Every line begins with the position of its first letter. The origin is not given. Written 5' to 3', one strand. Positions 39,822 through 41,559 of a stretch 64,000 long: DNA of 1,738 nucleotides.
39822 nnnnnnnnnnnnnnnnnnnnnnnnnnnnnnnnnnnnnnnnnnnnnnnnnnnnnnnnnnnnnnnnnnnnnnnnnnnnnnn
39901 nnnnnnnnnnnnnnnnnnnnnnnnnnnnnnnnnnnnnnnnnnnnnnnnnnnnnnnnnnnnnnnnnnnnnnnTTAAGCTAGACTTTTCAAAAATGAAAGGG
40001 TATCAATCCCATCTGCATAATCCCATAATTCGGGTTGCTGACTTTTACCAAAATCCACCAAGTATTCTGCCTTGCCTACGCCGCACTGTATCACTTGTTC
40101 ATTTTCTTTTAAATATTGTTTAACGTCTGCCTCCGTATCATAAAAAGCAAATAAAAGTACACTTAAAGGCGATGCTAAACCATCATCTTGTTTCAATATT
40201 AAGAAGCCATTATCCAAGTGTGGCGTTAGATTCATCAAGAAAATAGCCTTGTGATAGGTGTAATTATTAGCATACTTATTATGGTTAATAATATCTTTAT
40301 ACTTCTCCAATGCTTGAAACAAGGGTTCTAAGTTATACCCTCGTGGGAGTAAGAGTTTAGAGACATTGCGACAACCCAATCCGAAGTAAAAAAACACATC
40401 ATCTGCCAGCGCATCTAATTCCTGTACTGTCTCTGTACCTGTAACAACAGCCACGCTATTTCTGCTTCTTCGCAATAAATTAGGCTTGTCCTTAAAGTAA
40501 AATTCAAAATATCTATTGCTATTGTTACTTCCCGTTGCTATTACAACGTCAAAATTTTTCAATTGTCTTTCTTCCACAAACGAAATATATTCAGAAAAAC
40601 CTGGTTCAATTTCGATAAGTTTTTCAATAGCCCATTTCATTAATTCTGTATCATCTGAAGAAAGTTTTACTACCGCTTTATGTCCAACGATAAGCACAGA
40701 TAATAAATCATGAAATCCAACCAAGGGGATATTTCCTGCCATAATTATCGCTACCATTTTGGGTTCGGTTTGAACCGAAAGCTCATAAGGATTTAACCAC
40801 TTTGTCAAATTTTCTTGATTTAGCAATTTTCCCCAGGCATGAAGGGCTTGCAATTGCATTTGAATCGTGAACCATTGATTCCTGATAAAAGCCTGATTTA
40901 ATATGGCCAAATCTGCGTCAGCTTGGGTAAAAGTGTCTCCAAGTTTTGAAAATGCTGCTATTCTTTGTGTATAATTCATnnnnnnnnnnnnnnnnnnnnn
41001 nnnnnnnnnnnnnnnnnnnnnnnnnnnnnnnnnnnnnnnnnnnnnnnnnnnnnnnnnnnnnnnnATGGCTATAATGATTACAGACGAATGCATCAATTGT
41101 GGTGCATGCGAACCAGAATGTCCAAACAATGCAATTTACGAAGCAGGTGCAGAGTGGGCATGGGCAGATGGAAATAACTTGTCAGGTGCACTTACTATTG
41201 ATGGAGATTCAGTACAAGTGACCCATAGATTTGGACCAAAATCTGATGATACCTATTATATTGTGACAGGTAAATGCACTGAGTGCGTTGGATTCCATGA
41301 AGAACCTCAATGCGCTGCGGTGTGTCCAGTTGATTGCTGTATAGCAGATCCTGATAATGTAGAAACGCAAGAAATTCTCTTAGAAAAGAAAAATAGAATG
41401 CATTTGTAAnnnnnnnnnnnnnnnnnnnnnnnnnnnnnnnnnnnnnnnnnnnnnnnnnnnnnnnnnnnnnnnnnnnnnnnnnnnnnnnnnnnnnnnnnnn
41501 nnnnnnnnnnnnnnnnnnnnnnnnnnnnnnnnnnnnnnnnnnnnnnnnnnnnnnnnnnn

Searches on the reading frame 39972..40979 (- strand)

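Call 3: search_protein_families(library=pfam, proteins=[window:39972-40979:-], max_evalue=0.01)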
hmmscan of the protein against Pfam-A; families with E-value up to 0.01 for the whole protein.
window:39972-40979:- (335 aa): 1 family
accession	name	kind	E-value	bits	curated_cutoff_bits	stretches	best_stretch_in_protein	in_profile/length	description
PF05893.19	LuxC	-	3.2e-07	30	21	1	70-204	85-233/401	Acyl-CoA reductase (LuxC)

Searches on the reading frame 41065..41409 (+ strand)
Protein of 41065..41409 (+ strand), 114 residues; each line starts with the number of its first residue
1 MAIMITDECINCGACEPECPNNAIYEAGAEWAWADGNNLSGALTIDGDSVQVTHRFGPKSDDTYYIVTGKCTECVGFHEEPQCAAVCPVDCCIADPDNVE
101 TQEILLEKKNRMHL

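Call 3: search_protein_families(library=pfam, proteins=[window:41065-41409:+], max_evalue=0.01)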
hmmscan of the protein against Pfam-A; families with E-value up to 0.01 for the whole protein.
window:41065-41409:+ (114 aa): 10 families
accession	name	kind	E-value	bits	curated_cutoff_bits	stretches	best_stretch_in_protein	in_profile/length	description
PF00037.32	Fer4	-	2.8e-07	30.5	21.1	1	5-25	4-24/24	4Fe-4S binding domain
PF12838.12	Fer4_7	-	4.5e-07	30.7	27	1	9-91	2-52/52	4Fe-4S dicluster domain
PF13187.11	Fer4_9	-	9.8e-06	26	27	1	8-90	1-50/52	4Fe-4S dicluster domain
PF12797.12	Fer4_2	-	0.00083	19.6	24.5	1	4-20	5-21/22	4Fe-4S binding domain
PF12800.12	Fer4_4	-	0.00085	19.9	24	1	7-21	2-16/17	4Fe-4S binding domain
PF13183.11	Fer4_8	-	0.0011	19.9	27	1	7-90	3-67/68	4Fe-4S dicluster domain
PF12837.12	Fer4_6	-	0.0022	18.3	25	1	7-24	7-24/24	4Fe-4S binding domain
PF25160.1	LdpA_Fe-S-bd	-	0.0023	18.1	27.6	1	4-27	23-46/49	LdpA Fe-S cluster-binding domain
PF13237.11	Fer4_10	-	0.0028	18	25.5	1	5-88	5-53/53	4Fe-4S dicluster domain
PF14697.11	Fer4_21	-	0.0069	16.9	35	1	5-23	4-22/59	4Fe-4S dicluster domain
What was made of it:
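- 41065..41409 (+): Ferredoxin gene, convergent with SRAP. Backbone neighbour. Pfam Fer4 (call 3).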
